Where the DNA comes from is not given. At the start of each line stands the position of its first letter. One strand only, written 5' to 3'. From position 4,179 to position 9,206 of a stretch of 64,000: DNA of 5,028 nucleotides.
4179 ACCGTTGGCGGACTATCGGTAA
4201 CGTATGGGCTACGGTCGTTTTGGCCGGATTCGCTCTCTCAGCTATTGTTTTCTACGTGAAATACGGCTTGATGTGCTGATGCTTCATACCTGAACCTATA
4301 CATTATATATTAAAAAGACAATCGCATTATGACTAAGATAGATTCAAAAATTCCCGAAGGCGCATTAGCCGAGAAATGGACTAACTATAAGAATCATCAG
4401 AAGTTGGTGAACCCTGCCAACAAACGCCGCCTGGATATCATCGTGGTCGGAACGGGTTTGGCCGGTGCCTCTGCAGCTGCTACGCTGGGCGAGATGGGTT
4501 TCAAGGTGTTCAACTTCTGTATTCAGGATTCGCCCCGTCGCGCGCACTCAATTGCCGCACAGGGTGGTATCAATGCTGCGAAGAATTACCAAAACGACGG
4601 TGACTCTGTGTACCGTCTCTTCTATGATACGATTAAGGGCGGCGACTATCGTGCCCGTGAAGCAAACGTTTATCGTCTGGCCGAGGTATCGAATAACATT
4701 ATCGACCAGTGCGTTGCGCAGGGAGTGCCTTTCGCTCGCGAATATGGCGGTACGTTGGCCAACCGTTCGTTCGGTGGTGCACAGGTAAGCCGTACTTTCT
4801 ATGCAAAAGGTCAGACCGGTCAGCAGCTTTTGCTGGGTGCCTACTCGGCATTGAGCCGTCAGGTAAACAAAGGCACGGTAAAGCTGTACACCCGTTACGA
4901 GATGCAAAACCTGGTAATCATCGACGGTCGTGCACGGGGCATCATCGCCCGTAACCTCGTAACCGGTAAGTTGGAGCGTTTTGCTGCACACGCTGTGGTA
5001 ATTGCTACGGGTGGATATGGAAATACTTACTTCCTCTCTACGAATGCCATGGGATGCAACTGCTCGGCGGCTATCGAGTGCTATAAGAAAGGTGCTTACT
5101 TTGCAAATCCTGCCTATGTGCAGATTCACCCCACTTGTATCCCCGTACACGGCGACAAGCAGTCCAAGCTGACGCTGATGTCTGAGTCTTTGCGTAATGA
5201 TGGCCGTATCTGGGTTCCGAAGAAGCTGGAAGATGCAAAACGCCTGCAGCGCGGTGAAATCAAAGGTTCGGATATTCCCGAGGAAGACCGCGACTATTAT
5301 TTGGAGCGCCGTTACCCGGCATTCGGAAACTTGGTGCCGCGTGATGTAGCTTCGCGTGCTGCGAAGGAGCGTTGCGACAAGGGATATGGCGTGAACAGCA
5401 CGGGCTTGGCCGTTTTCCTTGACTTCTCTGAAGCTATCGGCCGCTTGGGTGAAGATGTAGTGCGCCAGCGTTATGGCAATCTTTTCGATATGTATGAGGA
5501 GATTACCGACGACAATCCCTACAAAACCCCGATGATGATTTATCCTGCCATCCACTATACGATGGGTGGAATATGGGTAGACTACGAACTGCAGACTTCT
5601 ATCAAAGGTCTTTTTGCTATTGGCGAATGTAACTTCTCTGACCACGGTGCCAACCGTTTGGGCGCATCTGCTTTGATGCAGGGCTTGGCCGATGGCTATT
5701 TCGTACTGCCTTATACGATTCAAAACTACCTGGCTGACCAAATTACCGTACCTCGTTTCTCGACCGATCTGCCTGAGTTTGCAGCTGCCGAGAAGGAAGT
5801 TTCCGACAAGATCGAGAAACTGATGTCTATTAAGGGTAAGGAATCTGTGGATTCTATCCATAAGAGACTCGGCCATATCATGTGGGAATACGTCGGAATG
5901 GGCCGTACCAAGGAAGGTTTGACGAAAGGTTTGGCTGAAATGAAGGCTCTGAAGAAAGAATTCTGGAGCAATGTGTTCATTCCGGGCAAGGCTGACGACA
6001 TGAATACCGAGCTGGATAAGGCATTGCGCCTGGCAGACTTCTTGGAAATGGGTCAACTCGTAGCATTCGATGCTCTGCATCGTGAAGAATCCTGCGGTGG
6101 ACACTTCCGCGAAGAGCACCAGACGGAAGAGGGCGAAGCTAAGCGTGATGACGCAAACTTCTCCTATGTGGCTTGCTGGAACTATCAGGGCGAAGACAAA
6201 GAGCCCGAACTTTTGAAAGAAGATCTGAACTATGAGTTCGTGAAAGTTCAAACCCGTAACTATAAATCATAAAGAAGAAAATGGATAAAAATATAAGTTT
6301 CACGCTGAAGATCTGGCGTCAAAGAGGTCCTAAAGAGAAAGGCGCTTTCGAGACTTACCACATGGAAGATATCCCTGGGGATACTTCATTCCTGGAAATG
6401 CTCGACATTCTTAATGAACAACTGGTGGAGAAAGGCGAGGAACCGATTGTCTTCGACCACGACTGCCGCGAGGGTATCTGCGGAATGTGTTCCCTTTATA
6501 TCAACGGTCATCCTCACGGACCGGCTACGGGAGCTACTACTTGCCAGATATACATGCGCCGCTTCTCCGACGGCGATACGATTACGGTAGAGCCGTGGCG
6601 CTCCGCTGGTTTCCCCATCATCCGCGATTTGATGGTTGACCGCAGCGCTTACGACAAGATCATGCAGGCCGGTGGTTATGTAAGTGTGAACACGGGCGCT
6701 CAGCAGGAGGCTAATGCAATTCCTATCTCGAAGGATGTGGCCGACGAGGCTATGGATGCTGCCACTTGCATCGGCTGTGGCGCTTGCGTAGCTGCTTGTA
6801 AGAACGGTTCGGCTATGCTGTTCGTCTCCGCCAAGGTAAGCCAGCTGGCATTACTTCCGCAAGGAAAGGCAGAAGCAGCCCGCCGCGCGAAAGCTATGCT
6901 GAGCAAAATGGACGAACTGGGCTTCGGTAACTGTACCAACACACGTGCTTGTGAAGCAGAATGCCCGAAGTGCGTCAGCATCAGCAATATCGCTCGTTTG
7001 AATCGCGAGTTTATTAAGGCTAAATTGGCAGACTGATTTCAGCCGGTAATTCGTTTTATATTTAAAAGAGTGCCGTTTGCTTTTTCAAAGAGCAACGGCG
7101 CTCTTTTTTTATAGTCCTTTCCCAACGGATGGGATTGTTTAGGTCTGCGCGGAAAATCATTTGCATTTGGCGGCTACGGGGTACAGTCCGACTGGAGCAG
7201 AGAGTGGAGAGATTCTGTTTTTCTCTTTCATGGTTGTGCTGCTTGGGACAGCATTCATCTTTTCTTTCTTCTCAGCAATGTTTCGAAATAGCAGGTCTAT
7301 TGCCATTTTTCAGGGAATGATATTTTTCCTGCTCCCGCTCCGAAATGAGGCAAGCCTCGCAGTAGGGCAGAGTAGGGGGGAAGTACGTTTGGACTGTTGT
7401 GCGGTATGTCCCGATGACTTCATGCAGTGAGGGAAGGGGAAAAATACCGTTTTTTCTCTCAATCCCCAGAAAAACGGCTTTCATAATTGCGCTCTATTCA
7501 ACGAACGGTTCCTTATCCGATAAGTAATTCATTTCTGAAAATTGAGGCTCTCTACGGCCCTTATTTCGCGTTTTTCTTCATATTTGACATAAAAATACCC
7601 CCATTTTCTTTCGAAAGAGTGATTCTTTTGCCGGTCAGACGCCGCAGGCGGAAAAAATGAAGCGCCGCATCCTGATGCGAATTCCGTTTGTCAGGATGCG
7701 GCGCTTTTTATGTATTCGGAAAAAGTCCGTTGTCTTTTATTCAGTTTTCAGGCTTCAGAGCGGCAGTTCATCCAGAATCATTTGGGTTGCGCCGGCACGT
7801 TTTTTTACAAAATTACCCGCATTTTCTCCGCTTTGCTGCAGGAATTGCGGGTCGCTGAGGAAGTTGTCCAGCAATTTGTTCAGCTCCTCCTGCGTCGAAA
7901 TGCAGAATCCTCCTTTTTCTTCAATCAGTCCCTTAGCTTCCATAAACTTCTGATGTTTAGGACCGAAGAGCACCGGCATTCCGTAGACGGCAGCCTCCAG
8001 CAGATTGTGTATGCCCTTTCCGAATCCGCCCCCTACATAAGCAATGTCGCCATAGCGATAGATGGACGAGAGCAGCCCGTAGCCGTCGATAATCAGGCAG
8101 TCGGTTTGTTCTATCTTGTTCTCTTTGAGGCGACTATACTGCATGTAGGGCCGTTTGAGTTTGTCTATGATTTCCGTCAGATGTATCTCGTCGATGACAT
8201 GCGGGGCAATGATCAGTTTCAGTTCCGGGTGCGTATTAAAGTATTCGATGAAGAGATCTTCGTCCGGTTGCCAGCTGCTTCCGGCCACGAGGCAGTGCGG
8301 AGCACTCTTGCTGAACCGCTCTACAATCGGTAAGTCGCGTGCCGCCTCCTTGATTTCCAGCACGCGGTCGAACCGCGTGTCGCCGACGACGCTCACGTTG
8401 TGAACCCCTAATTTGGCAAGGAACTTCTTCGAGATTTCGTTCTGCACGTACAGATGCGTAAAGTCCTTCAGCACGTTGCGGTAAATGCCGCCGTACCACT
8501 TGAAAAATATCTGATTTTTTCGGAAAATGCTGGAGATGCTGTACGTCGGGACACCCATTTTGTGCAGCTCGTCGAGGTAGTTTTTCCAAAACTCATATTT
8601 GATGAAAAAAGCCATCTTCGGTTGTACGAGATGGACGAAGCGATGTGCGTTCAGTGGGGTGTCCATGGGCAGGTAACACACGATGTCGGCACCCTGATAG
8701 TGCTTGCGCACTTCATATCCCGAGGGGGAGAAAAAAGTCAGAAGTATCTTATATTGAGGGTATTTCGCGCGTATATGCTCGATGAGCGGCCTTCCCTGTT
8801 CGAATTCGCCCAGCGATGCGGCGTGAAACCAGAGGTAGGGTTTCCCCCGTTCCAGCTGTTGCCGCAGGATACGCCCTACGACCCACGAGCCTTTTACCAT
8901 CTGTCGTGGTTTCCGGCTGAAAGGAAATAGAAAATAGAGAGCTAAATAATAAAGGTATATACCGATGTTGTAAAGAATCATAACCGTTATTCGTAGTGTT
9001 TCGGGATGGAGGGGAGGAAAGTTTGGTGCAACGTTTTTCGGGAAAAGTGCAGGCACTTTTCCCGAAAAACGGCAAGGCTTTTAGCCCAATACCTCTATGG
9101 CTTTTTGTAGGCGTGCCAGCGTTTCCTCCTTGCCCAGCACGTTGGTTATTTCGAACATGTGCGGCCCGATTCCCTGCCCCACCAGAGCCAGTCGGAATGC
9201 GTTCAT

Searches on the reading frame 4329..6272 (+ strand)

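Call 7: search_protein_families(library=pfam, proteins=[window:4329-6272:+], max_evalue=0.001)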
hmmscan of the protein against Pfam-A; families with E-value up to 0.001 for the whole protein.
window:4329-6272:+ (647 aa): 6 families
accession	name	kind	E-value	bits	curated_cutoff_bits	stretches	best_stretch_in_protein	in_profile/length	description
PF00890.30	FAD_binding_2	-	2e-58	199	20.4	1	36-449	1-414/414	FAD binding domain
PF02910.25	Succ_DH_flav_C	-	1.7e-37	128.7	20.8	1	511-645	1-130/130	Fumarate reductase flavoprotein C-term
PF07992.20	Pyr_redox_2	-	6.1e-10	39.4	26.1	1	36-232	2-112/291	Pyridine nucleotide-disulphide oxidoreductase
PF01266.30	DAO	-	3.5e-06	27.2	27.9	1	36-236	1-209/353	FAD dependent oxidoreductase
PF01134.28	GIDA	-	4.6e-06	26.4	22.1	0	36-61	1-26/391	Glucose inhibited division protein A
PF03486.20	HI0933_like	-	0.00013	21.9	50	0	36-230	2-165/244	HI0933-like protein Rossmann domain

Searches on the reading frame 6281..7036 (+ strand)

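Call 7: search_protein_families(library=pfam, proteins=[window:6281-7036:+], max_evalue=0.001)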
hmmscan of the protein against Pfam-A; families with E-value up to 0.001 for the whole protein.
window:6281-7036:+ (251 aa): 9 families
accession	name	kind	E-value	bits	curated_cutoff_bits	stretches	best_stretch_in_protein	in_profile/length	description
PF13085.11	Fer2_3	-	1.5e-22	80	27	1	8-124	1-105/107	2Fe-2S iron-sulfur cluster binding domain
PF12838.12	Fer4_7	-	3e-07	31.3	27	1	162-230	1-50/52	4Fe-4S dicluster domain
PF13183.11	Fer4_8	-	1.5e-06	29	27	1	160-230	2-66/68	4Fe-4S dicluster domain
PF13187.11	Fer4_9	-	7.3e-06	26.4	27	1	153-176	34-50/52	4Fe-4S dicluster domain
PF13237.11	Fer4_10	-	3.9e-05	23.9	25.5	1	159-229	5-53/53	4Fe-4S dicluster domain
PF00111.32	Fer2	-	0.0001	22.6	21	0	55-92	28-76/77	2Fe-2S iron-sulfur cluster binding domain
PF12797.12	Fer4_2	-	0.0002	21.6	24.5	1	158-174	5-21/22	4Fe-4S binding domain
PF00037.32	Fer4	-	0.00043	20.4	21.1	1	159-176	4-21/24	4Fe-4S binding domain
PF12837.12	Fer4_6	-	0.00051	20.3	25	1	158-176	4-22/24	4Fe-4S binding domain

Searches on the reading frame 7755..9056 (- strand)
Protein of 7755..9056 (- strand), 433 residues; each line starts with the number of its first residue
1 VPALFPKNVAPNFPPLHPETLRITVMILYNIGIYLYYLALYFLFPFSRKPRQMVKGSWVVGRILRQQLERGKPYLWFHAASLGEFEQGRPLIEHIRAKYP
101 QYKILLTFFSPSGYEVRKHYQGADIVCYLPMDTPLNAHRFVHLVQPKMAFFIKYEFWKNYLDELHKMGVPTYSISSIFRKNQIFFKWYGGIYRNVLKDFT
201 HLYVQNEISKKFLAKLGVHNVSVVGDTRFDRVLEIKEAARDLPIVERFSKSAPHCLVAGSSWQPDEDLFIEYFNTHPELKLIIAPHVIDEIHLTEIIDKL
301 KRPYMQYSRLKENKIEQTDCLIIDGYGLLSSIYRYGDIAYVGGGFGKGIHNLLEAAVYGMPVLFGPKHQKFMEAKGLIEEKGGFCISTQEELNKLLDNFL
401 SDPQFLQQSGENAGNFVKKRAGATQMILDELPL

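Call 7: search_protein_families(library=pfam, proteins=[window:7755-9056:-], max_evalue=0.001)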
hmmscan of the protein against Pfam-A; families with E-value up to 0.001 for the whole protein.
window:7755-9056:- (433 aa): 1 family
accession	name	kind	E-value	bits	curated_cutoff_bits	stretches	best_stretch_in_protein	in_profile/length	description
PF04413.22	Glycos_transf_N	-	7.2e-47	159.7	23.9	1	69-231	13-179/179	3-Deoxy-D-manno-octulosonic-acid transferase (kdotransferase)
